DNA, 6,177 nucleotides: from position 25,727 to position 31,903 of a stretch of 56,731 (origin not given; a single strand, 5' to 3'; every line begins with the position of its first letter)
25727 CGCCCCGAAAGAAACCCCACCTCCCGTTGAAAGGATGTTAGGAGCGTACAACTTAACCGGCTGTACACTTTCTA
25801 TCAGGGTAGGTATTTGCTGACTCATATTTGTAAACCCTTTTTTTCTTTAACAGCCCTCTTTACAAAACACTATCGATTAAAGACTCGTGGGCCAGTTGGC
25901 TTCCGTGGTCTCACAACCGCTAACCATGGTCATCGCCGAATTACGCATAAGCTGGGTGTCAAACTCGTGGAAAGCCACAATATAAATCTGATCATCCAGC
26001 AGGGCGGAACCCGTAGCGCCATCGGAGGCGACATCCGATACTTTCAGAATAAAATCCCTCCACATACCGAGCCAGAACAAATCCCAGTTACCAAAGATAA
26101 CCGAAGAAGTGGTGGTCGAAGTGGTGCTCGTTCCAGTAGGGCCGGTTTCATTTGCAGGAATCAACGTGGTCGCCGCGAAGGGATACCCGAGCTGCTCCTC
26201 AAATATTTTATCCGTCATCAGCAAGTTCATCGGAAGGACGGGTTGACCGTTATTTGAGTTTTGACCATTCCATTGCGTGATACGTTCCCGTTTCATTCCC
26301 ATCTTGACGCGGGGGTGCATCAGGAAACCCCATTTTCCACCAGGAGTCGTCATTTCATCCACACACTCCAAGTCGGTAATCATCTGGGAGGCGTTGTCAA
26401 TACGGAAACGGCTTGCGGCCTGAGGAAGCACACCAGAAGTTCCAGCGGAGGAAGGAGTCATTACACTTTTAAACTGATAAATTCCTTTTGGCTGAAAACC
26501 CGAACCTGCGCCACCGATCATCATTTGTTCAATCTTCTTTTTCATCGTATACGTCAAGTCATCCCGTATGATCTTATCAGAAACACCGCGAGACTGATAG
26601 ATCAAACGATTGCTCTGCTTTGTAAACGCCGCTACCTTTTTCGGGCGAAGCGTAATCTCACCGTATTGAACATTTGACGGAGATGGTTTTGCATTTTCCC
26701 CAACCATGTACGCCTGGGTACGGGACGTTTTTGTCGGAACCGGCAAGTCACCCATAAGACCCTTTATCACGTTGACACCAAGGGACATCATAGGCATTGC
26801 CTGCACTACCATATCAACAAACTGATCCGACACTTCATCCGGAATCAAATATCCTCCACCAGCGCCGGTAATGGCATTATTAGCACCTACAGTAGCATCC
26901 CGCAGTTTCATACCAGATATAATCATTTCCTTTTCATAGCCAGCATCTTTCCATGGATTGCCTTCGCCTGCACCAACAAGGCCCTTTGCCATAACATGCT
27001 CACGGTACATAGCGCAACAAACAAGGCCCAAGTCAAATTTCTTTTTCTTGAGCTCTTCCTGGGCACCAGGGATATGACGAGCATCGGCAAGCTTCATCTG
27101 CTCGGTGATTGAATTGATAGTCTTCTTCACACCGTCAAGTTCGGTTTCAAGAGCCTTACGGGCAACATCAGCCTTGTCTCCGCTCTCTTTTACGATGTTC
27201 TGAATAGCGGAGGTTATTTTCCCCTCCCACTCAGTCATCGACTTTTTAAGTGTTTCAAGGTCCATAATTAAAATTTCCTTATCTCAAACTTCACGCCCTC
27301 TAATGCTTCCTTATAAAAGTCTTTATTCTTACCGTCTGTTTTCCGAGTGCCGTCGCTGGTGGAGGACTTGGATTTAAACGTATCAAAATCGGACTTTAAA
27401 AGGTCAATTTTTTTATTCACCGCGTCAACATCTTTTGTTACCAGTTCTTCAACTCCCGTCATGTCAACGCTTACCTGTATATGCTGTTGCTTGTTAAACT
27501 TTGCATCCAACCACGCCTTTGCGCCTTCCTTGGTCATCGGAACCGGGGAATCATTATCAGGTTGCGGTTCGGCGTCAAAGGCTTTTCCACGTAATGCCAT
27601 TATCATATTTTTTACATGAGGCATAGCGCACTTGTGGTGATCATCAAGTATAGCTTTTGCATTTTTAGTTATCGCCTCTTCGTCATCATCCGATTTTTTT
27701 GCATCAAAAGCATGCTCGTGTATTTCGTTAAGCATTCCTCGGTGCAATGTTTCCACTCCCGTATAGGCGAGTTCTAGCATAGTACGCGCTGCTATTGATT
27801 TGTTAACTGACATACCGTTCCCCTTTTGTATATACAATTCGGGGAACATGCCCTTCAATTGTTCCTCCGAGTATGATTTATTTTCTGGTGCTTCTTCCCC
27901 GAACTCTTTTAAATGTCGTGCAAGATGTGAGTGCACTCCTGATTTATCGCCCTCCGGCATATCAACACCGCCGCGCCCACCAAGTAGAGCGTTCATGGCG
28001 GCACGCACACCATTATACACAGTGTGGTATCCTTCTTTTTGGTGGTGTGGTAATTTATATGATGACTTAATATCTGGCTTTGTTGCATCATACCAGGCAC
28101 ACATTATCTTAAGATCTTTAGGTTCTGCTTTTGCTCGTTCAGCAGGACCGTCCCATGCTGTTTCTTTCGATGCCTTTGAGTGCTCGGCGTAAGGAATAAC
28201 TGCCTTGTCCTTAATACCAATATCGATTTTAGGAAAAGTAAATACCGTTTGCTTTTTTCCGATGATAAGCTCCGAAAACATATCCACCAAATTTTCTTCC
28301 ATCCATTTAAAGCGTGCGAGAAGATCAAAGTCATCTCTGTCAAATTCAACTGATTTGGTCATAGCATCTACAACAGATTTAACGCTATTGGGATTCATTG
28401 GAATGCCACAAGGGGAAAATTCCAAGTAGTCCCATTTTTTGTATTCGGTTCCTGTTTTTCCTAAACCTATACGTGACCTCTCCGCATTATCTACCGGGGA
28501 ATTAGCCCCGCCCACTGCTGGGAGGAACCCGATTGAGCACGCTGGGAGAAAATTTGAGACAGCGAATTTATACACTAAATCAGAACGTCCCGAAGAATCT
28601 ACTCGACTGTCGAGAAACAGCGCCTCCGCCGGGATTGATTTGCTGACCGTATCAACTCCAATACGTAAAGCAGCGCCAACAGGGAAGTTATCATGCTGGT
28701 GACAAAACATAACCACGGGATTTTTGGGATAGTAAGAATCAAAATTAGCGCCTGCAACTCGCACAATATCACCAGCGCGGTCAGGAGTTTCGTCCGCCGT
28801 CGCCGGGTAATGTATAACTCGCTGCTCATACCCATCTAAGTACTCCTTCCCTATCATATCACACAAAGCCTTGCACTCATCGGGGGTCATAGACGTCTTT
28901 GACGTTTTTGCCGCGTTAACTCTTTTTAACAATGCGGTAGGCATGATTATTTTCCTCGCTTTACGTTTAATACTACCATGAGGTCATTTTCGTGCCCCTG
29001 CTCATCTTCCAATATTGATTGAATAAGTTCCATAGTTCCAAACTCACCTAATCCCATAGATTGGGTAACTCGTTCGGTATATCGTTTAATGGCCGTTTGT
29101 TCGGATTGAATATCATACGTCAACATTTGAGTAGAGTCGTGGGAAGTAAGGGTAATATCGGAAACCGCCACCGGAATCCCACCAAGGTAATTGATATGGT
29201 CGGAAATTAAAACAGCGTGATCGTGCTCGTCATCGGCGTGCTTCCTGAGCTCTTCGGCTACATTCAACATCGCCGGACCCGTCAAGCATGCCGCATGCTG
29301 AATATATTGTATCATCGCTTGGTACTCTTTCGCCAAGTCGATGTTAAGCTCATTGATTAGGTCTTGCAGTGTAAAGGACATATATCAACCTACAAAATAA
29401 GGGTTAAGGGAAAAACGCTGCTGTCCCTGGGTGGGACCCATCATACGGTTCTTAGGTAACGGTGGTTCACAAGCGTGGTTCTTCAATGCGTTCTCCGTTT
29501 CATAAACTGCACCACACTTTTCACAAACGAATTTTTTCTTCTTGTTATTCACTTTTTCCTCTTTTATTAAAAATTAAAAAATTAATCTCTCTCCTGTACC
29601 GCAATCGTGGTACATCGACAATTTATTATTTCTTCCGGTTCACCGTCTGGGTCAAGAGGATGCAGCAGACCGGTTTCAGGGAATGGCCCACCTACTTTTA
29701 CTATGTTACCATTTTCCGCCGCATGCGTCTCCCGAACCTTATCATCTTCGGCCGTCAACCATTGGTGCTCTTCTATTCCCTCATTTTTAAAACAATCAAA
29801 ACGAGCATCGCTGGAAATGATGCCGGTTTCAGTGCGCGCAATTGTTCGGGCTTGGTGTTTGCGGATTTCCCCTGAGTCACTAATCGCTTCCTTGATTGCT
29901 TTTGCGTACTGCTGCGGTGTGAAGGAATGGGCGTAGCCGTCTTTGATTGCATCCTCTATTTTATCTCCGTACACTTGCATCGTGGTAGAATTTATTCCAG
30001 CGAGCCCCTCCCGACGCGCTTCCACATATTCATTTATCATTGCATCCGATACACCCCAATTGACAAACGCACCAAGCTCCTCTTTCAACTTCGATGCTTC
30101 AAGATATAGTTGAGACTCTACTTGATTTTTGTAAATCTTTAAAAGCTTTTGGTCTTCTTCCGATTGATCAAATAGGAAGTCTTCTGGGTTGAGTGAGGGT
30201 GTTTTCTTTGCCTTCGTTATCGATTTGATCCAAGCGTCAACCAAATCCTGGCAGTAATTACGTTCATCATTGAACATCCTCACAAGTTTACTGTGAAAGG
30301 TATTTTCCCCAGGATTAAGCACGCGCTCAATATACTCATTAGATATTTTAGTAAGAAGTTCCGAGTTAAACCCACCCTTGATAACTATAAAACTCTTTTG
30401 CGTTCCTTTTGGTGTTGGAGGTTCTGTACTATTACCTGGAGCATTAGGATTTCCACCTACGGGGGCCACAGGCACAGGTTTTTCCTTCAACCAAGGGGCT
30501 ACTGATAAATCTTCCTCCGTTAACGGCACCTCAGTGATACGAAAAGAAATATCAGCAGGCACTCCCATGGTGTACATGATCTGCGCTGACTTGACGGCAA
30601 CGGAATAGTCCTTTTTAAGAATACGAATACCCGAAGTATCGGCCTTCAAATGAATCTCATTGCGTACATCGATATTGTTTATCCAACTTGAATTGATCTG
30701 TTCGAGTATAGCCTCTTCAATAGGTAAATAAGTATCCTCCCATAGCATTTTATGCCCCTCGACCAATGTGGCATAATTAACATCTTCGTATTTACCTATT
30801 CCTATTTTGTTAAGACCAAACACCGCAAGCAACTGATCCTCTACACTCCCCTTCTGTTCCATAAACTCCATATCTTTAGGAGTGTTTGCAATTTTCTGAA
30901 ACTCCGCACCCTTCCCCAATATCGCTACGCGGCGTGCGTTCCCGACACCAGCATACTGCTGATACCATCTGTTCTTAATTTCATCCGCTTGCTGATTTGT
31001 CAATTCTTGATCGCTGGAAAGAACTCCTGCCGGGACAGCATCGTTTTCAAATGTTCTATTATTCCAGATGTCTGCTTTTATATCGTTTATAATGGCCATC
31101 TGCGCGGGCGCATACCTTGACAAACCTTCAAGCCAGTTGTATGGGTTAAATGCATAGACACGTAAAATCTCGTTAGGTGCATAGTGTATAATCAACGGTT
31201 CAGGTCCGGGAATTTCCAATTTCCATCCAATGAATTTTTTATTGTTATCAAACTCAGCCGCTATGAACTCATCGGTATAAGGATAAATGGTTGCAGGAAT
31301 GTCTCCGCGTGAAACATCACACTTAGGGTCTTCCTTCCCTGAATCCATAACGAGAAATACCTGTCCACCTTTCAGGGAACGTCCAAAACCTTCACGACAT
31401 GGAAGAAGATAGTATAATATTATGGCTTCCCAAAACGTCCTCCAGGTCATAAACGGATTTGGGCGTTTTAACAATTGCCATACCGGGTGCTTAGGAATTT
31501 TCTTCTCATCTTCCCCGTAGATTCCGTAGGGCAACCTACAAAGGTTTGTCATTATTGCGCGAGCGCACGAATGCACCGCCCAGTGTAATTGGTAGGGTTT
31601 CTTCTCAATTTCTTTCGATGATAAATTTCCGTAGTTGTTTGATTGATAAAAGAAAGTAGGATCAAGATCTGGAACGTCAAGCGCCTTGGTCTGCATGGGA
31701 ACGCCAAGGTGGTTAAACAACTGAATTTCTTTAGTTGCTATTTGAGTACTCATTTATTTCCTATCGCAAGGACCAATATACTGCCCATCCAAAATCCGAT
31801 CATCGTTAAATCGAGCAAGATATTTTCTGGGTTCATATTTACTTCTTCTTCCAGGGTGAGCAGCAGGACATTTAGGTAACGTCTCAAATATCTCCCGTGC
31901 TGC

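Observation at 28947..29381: Ferritin-like di-iron protein encoded inside the capsid assembly module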

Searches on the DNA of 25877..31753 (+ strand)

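Call 80: search_dna_similar(query=window:25877-31753:+, collection=phages, mode=near, max_rows=10)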
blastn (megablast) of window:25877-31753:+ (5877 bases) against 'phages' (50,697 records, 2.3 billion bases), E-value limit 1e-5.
No match.
